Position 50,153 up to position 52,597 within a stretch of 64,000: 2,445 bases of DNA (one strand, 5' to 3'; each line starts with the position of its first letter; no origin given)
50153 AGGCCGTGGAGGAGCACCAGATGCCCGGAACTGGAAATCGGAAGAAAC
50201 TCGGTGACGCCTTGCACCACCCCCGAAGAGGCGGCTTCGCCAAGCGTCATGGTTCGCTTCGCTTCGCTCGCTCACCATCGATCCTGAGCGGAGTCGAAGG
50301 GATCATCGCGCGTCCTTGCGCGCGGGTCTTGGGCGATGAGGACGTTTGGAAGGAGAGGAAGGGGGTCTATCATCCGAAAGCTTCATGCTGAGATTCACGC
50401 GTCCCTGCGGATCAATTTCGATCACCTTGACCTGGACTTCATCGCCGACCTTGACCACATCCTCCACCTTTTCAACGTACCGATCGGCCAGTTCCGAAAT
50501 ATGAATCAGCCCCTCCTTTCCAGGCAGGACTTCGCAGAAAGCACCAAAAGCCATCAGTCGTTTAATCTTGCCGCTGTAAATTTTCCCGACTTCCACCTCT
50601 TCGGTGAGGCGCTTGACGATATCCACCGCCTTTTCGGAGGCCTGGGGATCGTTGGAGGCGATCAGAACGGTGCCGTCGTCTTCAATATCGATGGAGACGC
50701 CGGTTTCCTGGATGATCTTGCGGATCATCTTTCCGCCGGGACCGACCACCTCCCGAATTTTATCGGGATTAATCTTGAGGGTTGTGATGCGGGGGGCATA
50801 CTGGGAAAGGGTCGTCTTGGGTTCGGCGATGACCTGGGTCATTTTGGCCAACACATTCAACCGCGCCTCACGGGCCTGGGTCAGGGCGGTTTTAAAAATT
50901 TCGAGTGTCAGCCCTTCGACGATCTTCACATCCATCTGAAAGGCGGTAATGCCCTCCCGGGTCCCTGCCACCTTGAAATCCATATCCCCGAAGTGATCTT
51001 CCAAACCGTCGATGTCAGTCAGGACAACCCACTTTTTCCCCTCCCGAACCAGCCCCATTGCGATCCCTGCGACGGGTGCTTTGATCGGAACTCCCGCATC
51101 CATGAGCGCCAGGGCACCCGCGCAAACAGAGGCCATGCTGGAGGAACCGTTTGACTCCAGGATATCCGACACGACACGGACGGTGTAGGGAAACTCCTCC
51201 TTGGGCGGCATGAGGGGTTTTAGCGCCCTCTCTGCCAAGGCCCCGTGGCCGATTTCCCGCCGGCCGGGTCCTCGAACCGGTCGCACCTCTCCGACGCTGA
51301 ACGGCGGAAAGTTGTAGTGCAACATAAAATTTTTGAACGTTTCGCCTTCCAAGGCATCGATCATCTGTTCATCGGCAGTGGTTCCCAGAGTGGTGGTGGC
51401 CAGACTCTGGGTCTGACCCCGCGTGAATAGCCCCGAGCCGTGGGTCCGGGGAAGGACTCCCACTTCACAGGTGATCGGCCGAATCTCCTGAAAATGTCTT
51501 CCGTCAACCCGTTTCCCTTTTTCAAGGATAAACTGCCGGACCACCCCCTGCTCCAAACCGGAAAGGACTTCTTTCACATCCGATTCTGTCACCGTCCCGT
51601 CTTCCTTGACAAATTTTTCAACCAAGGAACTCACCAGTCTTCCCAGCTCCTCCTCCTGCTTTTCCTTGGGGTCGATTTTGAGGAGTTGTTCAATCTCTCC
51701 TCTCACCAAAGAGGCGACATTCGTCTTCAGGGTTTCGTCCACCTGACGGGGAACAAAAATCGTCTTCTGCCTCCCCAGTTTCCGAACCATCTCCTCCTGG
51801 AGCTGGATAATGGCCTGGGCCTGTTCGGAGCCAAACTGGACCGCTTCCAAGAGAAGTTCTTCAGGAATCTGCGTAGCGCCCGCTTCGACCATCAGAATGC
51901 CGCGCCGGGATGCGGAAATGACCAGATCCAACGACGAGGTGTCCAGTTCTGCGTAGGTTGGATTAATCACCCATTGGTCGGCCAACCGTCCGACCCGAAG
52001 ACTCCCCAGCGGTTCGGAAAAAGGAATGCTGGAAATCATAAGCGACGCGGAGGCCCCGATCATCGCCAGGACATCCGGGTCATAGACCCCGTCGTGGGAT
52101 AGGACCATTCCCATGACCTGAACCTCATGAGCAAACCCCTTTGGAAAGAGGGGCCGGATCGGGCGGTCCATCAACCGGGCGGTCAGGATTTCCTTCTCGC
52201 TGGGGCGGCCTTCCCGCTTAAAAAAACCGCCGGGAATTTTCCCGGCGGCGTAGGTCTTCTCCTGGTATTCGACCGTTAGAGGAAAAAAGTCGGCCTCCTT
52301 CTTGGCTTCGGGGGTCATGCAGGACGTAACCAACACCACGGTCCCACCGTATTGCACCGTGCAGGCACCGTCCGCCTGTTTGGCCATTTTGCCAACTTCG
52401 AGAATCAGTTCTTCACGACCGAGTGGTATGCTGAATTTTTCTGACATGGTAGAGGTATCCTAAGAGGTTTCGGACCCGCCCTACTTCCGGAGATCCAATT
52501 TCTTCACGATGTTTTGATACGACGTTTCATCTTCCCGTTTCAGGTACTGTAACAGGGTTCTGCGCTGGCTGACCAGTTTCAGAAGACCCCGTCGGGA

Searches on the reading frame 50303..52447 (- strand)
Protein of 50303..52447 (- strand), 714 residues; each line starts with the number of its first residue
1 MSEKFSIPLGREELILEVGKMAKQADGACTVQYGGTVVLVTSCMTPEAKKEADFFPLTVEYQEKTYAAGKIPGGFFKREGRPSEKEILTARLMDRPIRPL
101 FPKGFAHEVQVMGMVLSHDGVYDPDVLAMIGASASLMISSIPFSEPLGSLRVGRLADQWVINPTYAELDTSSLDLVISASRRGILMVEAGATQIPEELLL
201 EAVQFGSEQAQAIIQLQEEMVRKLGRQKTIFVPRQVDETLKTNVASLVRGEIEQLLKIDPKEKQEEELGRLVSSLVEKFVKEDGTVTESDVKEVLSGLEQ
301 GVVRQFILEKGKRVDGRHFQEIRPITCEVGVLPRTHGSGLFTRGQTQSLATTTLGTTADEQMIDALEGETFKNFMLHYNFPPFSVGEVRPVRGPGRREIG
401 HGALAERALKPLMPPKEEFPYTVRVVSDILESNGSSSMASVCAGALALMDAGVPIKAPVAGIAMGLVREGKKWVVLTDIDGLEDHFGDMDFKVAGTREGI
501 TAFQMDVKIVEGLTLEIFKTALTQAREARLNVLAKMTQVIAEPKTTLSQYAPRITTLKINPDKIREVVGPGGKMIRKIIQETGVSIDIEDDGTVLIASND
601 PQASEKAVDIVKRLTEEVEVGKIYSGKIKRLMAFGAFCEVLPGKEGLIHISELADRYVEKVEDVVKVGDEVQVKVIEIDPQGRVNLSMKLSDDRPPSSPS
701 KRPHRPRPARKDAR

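Call 73: search_protein_families(library=pfam, proteins=[window:50303-52447:-], max_evalue=0.00001)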
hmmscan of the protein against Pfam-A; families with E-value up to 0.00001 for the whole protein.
window:50303-52447:- (714 aa): 5 families
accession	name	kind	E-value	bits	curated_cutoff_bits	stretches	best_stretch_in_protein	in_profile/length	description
PF01138.27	RNase_PH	-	2.3e-62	209.6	25.5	2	321-454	1-130/130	3' exoribonuclease family, domain 1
PF00575.29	S1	-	4e-19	69.2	22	1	618-689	2-74/74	S1 RNA binding domain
PF03725.20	RNase_PH_C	-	2.4e-18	66.3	20.8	1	147-208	3-66/67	3' exoribonuclease family, domain 2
PF03726.19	PNPase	-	4.6e-13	49.9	24.6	1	240-318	2-81/81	Polyribonucleotide nucleotidyltransferase, RNA binding domain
PF00013.35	KH_1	-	3.1e-11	43.3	21.5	1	555-611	2-64/66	KH domain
